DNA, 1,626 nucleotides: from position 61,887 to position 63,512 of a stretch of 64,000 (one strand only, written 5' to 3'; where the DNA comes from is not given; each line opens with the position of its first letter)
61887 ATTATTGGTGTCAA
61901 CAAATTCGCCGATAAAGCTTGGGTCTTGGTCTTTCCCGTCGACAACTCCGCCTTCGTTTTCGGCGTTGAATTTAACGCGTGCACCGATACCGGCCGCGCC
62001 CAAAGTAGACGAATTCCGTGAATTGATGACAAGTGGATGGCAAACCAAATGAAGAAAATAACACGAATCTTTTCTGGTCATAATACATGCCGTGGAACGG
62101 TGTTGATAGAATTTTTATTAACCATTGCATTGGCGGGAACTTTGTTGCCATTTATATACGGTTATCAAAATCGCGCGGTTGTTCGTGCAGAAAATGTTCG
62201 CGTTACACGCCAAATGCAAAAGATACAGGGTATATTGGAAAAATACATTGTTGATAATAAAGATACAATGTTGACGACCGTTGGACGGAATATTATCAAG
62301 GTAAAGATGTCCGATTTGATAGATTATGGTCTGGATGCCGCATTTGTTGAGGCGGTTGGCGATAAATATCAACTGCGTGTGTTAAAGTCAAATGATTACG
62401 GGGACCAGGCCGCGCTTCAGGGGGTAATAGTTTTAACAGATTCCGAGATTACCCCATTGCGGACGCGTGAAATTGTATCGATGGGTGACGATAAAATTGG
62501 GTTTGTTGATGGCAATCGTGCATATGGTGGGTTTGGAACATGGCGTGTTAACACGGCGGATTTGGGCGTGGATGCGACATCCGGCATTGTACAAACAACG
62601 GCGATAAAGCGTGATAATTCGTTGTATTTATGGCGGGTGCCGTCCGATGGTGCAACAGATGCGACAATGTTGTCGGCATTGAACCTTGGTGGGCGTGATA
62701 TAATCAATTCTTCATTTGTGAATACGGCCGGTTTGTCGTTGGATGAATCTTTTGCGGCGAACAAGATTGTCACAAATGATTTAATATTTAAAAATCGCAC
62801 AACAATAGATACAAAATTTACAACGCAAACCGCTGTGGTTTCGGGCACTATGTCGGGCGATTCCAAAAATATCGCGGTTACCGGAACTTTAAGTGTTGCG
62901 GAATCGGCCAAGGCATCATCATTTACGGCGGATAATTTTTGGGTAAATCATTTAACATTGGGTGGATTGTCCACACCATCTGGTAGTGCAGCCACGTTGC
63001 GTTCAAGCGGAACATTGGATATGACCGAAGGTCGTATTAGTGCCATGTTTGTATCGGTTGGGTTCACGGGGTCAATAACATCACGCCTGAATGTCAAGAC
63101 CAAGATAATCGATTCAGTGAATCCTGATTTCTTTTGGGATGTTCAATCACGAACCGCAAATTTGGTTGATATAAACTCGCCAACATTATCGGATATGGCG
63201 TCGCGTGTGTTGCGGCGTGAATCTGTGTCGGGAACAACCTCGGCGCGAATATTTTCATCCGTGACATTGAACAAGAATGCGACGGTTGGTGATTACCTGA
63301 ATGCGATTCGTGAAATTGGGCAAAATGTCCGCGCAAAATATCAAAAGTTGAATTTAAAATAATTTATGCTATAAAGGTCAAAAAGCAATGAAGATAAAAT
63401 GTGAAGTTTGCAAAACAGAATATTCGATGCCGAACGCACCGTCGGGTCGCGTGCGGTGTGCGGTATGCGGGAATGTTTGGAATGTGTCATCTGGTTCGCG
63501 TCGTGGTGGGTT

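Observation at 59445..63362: Operon of three paralogous, unusually large proteins with prepilin-type N-termini and beta-helix-like bodies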

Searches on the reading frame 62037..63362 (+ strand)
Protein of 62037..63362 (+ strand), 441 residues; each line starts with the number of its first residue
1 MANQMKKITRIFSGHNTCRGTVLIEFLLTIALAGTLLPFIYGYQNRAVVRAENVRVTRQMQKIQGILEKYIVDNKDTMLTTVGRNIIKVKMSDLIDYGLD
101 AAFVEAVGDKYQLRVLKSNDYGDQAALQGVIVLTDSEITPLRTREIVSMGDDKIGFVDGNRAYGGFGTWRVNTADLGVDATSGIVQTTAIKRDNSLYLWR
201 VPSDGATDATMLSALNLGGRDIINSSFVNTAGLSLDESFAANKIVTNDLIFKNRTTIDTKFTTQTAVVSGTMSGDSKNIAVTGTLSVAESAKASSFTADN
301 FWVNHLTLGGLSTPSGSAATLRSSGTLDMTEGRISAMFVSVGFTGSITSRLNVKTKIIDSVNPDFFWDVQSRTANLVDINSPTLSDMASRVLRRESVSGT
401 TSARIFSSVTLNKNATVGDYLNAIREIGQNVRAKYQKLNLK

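Call 3: search_protein_families(library=pfam, proteins=[window:62037-63362:+], max_evalue=1)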
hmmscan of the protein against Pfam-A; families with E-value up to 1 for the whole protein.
window:62037-63362:+ (441 aa): 1 family
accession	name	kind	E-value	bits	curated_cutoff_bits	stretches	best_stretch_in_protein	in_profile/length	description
PF04519.19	Bactofilin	-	0.13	13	27.9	1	231-292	17-75/98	Polymer-forming cytoskeletal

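Call 4: search_protein_families(library=ncbifam, proteins=[window:62037-63362:+], max_evalue=1)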
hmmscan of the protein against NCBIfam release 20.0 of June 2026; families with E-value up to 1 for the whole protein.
window:62037-63362:+ (441 aa): 1 family
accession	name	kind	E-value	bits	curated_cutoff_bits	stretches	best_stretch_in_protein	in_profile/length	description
NF040731.1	flavo_sub_EftB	exception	0.17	11.2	445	0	203-260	75-124/260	electron transfer flavoprotein subunit beta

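Call 13: find_homologous_proteins(query=window:62037-63362:+, max_evalue=0.001)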
Query window:62037-63362:+ (441 aa): 531 proteins with E <= 0.001 among 8000 candidates; the best 120 are listed.
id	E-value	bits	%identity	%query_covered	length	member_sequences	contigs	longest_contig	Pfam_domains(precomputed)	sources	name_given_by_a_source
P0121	8.6e-277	935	100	99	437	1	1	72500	-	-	-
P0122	2.8e-272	921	98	99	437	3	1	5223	-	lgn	-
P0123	8.1e-251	850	90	99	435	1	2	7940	-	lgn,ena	-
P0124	2.2e-244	829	88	99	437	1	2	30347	-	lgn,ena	-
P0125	3.5e-244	828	88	99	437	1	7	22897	-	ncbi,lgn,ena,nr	ncbi:MAG: hypothetical protein J5620_00860 [Alphaproteobacteria bacterium]|nr:hypothetical protein [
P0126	3.7e-244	828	88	99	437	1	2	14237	-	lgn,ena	-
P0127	2.0e-243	826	88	99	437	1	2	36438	-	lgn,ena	-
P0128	4.7e-243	824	88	99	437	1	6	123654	-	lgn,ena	-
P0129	1.3e-242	823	85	100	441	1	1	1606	-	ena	-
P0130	1.3e-241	820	88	99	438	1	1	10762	-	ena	-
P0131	2.7e-241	818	87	99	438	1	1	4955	-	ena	-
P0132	2.8e-241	818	86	99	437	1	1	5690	-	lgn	-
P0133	3.7e-241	818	87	99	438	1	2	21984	-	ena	-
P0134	6.1e-241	817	86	99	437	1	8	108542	-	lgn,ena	-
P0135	9.6e-241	817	86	99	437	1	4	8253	-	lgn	-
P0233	8.2e-144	498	53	99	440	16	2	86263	-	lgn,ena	-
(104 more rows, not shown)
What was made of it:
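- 62049..63362 (+): Gene C: PilV-family minor pilin paralogue, 437 aa. Signal RG|TVLIE (Glu at +5). ATGA overlap with B. 531 homologues (call 13).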

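Call 27: search_protein_families(library=pfam, alignment_id=A2, max_evalue=0.1)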
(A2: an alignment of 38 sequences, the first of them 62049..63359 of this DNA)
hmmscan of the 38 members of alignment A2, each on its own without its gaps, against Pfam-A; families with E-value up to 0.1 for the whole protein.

A. member 1, window:62049-63359:+ (437 aa): 0 families

B. families by the number of members that match (of 38 scanned): 9 families
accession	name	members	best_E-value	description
PF04519.19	Bactofilin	2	0.014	Polymer-forming cytoskeletal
PF20350.3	DUF6645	2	0.016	Family of unknown function (DUF6645)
PF22349.1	Fervidolysin_SD2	2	0.057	Fervidolysin, second beta-sandwich domain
PF04917.17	Shufflon_N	1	0.00041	Bacterial shufflon protein, N-terminal constant region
PF02331.20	P35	1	0.021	Apoptosis preventing protein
PF08985.17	DP-EP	1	0.049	DP-EP family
PF19304.4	PGDH_inter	1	0.082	D-3-phosphoglycerate dehydrogenase intervening domain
PF07346.16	DUF1477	1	0.094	Protein of unknown function (DUF1477)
PF02873.21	MurB_C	1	0.1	UDP-N-acetylenolpyruvoylglucosamine reductase, C-terminal domain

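Call 29: search_solved_structures(query=A2, max_evalue=10, show_alignments=3)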
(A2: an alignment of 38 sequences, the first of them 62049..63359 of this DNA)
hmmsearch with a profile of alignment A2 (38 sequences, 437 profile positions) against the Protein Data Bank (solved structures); distinct sequences matched with E-value up to 10: 4.
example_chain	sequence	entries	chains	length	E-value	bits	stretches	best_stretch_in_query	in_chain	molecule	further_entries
3p52_A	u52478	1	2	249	0.16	14.1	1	43-107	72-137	NH(3)-dependent NAD(+) synthetase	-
9egp_A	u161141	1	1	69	0.21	13.8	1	9-66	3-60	Geopilin domain 1 protein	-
7tgg_A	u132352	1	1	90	0.44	12.7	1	4-67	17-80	Geopilin domain 1 protein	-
8tob_GA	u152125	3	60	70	0.55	12.4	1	19-73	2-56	Fimbrial protein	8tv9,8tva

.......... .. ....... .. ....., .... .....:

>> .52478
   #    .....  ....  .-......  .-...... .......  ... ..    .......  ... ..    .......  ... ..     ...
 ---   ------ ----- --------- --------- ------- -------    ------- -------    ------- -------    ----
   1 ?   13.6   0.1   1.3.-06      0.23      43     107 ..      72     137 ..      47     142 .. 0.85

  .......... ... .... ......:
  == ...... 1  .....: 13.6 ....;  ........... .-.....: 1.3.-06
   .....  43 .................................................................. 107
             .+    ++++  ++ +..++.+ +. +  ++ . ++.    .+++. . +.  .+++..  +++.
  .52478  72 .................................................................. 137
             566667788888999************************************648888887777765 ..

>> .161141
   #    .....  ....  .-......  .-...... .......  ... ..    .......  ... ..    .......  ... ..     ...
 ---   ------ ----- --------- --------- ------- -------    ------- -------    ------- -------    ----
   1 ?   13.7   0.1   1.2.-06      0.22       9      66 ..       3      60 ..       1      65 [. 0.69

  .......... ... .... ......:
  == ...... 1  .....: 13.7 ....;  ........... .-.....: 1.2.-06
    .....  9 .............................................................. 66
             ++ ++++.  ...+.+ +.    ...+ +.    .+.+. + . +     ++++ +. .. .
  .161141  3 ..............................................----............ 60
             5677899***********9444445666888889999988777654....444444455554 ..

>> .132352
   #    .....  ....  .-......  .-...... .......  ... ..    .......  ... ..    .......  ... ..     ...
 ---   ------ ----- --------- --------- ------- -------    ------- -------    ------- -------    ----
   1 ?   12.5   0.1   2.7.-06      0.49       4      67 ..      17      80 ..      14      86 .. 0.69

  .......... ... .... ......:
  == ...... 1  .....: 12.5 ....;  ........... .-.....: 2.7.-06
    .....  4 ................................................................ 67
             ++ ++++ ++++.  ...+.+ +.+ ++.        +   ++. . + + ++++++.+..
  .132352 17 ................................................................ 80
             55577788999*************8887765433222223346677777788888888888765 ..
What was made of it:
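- The PDB profile hits of C are type IV pilins aligned at the G|xxxxE helix (call 29).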

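Call 31: find_encoding_contigs(protein=P0233, flank=10000, max_places=2)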
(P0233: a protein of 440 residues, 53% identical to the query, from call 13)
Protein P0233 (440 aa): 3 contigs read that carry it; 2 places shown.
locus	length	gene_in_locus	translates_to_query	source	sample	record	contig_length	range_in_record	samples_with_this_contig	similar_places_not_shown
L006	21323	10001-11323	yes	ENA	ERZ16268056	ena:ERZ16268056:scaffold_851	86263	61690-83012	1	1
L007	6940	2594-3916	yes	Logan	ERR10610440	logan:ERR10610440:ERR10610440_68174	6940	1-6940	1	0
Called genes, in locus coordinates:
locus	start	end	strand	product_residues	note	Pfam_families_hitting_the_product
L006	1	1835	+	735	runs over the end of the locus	PF02534:T4SS-DNA_transf, PF10412:TrwB_AAD_bind, PF12696:TraG-D_C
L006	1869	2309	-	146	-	PF22817:ApeP-like, PF07977:FabA, PF22818:ApeI-like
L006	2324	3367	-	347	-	PF04613:LpxD, PF24894:Hexapep_GlmU (faint), PF14602:Hexapep_2 (faint), PF25087:GMPPB_C, PF25084:LbH_EIF2B (weak), PF00132:Hexapep (weak), PF25084:LbH_EIF2B (weak), PF00132:Hexapep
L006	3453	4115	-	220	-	PF03938:OmpH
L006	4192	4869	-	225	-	PF00691:OmpA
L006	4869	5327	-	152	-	-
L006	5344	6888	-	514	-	PF13177:DNA_pol3_delta2, PF13245:AAA_19 (faint), PF13604:AAA_30 (faint), PF00004:AAA, PF13401:AAA_22 (faint), PF22608:DNAX_ATPase_lid, PF12169:DNA_pol3_gamma3, PF12362:DUF3646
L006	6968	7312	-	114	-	-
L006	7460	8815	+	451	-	-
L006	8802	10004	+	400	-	-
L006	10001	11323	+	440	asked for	-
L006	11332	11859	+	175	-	-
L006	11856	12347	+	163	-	-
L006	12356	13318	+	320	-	PF00849:PseudoU_synth_2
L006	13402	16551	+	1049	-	-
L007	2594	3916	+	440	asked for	-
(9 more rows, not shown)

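Call 32: find_encoding_contigs(protein=window:62049-63362:+, flank=10000, max_places=2)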
Protein window:62049-63362:+ (437 aa): no gene with exactly this product is on record in the collection.

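Call 46: search_dna_similar(query=window:62049-63359:+, collection=plasmids, mode=protein, max_evalue=10, max_rows=15)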
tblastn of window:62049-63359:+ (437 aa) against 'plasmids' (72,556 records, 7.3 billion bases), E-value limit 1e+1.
Records with a match: 40; places in all: 41; records where one place covers at least 80% of the query: 0.
Best place of each record, by identity: <60% 40.
By first word of the organism name: Cupriavidus 9; Pseudomonas 6; Arsenophonus 5; Ralstonia 4; Pantoea 4; Erwinia 3; Citrobacter 2; Enterobacter 2; Yersinia 1; Hafnia 1; and 3 more.
By predicted mobility (MOB-suite, as given by PLSDB): conjugative 21; non-mobilizable 12; mobilizable 7.
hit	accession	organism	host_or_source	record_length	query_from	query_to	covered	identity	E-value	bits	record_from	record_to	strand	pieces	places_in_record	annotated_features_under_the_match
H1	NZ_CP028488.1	Yersinia massiliensis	Whole organism,Dried Tofu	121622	65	327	60%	24.4%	3e+0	38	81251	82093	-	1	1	pilV: shufflon system plasmid conjugative transfer pilus tip adhesin PilV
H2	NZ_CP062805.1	Cupriavidus basilensis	Cell culture,Sediment of a freshwater ...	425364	65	339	63%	23.2%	3e+0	38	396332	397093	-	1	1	pilV: shufflon system plasmid conjugative transfer pilus tip adhesin PilV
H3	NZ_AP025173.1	Cupriavidus sp. P-10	-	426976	65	339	63%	23.2%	3e+0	38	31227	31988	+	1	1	pilV: shufflon system plasmid conjugative transfer pilus tip adhesin PilV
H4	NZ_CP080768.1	Cupriavidus pinatubonensis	genomic assembly,soil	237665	15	266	58%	22.7%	4e+0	38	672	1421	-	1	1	pilV: shufflon system plasmid conjugative transfer pilus tip adhesin PilV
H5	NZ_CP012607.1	Ralstonia insidiosa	fresh-cut produce processing plant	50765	55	252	45%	25.3%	9e-1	40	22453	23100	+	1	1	pilV: shufflon system plasmid conjugative transfer pilus tip adhesin PilV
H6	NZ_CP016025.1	Ralstonia insidiosa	cell culture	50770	55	252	45%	25.3%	9e-1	40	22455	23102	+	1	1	pilV: shufflon system plasmid conjugative transfer pilus tip adhesin PilV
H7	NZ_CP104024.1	Erwinia amylovora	Pyrus sinkiangensis,whole ...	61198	64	227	38%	29.5%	4e-3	47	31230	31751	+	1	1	pilV: shufflon system plasmid conjugative transfer pilus tip adhesin PilV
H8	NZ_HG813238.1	Erwinia amylovora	-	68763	64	227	38%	29.5%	8e-3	46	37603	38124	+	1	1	pilV: shufflon system plasmid conjugative transfer pilus tip adhesin PilV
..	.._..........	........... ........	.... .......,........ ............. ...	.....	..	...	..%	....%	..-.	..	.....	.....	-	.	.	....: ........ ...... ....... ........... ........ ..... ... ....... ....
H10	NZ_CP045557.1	Citrobacter sp. S39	-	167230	58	228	39%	28.2%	3e-2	45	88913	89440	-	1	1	pilV: shufflon system plasmid conjugative transfer pilus tip adhesin PilV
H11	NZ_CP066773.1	Ralstonia pickettii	Homo sapiens,single cell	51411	55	238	42%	26.1%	1e+0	39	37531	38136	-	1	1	pilV: shufflon system plasmid conjugative transfer pilus tip adhesin PilV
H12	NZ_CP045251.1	Pantoea sp. JZ2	Tribulus terrestris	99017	64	245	42%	26.3%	1e-2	46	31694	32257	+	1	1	pilV: shufflon system plasmid conjugative transfer pilus tip adhesin PilV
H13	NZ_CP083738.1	Hafnia paralvei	whole organism,lake water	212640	55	215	37%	28.9%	3e+0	38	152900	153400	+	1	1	pilV: shufflon system plasmid conjugative transfer pilus tip adhesin PilV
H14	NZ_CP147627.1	Pseudomonas aeruginosa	Homo sapiens,bloodstream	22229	64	228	38%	27.8%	1e-3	49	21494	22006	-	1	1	pilV: shufflon system plasmid conjugative transfer pilus tip adhesin PilV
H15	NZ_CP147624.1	Pseudomonas aeruginosa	Homo sapiens,bloodstream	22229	64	228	38%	27.8%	1e-3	49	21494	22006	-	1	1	pilV: shufflon system plasmid conjugative transfer pilus tip adhesin PilV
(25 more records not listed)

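Call 47: get_annotated_region(hit=H14, flank=9000)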
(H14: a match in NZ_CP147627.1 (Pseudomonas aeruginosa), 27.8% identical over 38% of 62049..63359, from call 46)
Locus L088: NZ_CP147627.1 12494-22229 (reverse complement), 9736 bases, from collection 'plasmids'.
description: Pseudomonas aeruginosa strain GN06858 plasmid unnamed1, complete sequence
organism: Pseudomonas aeruginosa (NCBI taxid 287)
taxonomy: Bacteria; Pseudomonadota; Gammaproteobacteria; Pseudomonadales; Pseudomonadaceae; Pseudomonas; Pseudomonas aeruginosa
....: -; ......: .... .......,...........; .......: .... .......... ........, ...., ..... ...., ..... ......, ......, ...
typing (MOB-suite, as given by PLSDB): non-mobilizable
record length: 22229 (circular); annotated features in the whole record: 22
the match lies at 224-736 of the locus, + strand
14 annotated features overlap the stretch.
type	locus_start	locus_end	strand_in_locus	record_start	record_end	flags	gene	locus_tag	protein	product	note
CDS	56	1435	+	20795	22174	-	pilV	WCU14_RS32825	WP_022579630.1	shufflon system plasmid conjugative transfer pilus tip adhesin PilV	-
CDS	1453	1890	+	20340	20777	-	pilM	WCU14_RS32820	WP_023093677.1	type IV pilus biogenesis protein PilM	-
CDS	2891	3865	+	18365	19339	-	-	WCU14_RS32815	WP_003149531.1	Rpn family recombination-promoting nuclease/putative transposase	-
CDS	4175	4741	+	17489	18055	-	-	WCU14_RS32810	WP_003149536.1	hypothetical protein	-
CDS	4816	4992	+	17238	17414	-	-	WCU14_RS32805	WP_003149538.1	hypothetical protein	-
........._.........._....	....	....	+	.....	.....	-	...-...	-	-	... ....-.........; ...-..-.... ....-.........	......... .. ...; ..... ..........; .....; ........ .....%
CDS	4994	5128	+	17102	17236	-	-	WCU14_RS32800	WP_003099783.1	hypothetical protein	-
CDS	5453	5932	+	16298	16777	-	-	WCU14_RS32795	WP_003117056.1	STY4534 family ICE replication protein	-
CDS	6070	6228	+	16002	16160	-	-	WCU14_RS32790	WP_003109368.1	hypothetical protein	-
CDS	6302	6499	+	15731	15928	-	-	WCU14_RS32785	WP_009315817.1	hypothetical protein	-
CDS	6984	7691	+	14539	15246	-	-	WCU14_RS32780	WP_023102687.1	hypothetical protein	-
CDS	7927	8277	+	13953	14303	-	-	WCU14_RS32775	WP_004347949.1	hypothetical protein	-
CDS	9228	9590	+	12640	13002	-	-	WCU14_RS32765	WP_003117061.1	hypothetical protein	-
CDS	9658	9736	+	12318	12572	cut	-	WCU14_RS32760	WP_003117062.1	hypothetical protein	-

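Call 48: get_annotated_region(hit=H7, flank=12000)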
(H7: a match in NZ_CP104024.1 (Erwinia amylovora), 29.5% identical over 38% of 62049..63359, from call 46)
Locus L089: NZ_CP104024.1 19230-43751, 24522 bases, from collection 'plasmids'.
description: Erwinia amylovora strain Ea102 plasmid pEA60, complete sequence
organism: Erwinia amylovora (NCBI taxid 552)
taxonomy: Bacteria; Pseudomonadota; Gammaproteobacteria; Enterobacterales; Erwiniaceae; Erwinia; Erwinia amylovora
host: -; source: Pyrus sinkiangensis,whole organism,branches; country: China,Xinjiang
typing (MOB-suite, as given by PLSDB): conjugative; replicon IncP; relaxase MOBP; mating-pair formation MPF_I
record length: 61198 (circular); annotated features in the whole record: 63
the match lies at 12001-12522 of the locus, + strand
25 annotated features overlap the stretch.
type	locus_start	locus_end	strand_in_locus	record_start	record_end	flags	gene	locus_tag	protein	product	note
CDS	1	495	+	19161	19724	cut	-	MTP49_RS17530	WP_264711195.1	hypothetical protein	-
CDS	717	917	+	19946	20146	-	-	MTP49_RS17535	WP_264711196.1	TraY domain-containing protein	-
CDS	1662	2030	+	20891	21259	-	-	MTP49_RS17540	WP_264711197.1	HNH endonuclease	-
CDS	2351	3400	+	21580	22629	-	-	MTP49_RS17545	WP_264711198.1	TcpQ domain-containing protein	-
CDS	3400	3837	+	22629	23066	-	pilM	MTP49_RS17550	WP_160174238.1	type IV pilus biogenesis protein PilM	-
CDS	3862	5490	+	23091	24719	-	-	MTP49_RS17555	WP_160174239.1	PilN family type IVB pilus formation outer membrane protein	GO:0009297 - pilus assembly [Evidence IEA]; GO:0009306 - protein secretion [Evidence IEA]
CDS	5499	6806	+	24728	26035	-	pilO2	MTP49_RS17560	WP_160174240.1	type 4b pilus protein PilO2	-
CDS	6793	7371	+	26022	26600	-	pilP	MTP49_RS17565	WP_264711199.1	type IV pilus biogenesis protein PilP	GO:0009297 - pilus assembly [Evidence IEA]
CDS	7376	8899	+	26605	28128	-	-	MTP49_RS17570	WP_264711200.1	ATPase, T2SS/T4P/T4SS family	-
CDS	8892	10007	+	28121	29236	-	-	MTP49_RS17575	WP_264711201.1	type II secretion system F family protein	-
CDS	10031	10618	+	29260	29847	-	-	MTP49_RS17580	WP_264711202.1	type 4 pilus major pilin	-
CDS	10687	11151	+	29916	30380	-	-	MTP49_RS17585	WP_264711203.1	lytic transglycosylase domain-containing protein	-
CDS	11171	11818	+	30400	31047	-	-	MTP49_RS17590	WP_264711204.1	prepilin peptidase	-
CDS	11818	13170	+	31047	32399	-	pilV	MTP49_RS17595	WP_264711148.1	shufflon system plasmid conjugative transfer pilus tip adhesin PilV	-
CDS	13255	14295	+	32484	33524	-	-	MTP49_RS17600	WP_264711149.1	acyltransferase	-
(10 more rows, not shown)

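Call 49: get_annotated_region(hit=H1, flank=1500)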
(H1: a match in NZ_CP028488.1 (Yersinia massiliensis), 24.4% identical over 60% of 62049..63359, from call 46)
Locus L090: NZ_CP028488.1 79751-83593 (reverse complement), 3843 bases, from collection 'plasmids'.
description: Yersinia massiliensis strain GTA plasmid unnamed1, complete sequence
organism: Yersinia massiliensis (NCBI taxid 419257)
taxonomy: Bacteria; Pseudomonadota; Gammaproteobacteria; Enterobacterales; Yersiniaceae; Yersinia; Yersinia massiliensis
host: -; source: Whole organism,Dried Tofu; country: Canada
typing (MOB-suite, as given by PLSDB): non-mobilizable; replicon rep_cluster_2307; mating-pair formation MPF_I
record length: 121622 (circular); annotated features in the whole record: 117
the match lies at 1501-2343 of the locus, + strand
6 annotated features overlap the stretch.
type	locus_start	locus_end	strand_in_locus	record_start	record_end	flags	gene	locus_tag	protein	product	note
CDS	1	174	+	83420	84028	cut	-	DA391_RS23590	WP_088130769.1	type 4 pilus major pilin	-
CDS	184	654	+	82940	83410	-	-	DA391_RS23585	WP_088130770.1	lytic transglycosylase domain-containing protein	-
CDS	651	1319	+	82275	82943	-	-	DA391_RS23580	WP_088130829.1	prepilin peptidase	-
CDS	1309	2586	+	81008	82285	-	pilV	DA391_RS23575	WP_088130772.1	shufflon system plasmid conjugative transfer pilus tip adhesin PilV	-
CDS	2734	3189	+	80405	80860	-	-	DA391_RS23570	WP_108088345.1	DotD/TraH family lipoprotein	-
CDS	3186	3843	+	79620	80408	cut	-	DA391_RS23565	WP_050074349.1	type IV secretory system conjugative DNA transfer family protein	-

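Call 50: get_annotated_region(hit=H2, flank=1500)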
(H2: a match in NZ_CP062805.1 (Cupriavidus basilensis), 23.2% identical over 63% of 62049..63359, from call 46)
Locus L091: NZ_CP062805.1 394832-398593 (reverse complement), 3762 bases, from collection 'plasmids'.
description: Cupriavidus basilensis strain DSM 11853 plasmid pRK1-1, complete sequence
organism: Cupriavidus basilensis (NCBI taxid 68895)
taxonomy: Bacteria; Pseudomonadota; Betaproteobacteria; Burkholderiales; Burkholderiaceae; Cupriavidus; Cupriavidus basilensis
host: -; source: Cell culture,Sediment of a freshwater pond enriched in a fixed-bed reactor with 2,6-dichlorophenol as sole ...; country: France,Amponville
typing (MOB-suite, as given by PLSDB): conjugative; relaxase MOBP; mating-pair formation MPF_F
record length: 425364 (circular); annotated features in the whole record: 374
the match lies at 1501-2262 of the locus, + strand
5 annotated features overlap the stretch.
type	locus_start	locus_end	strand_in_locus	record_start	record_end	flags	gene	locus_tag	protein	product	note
CDS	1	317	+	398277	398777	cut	-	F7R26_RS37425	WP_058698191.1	prepilin type IV pili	-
CDS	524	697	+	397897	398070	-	-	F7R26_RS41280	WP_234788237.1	hypothetical protein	-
CDS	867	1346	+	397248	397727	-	-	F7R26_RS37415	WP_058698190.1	hypothetical protein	-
CDS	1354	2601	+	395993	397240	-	pilV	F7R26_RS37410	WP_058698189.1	shufflon system plasmid conjugative transfer pilus tip adhesin PilV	-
CDS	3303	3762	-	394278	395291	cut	-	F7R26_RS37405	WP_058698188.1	CAP domain-containing protein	-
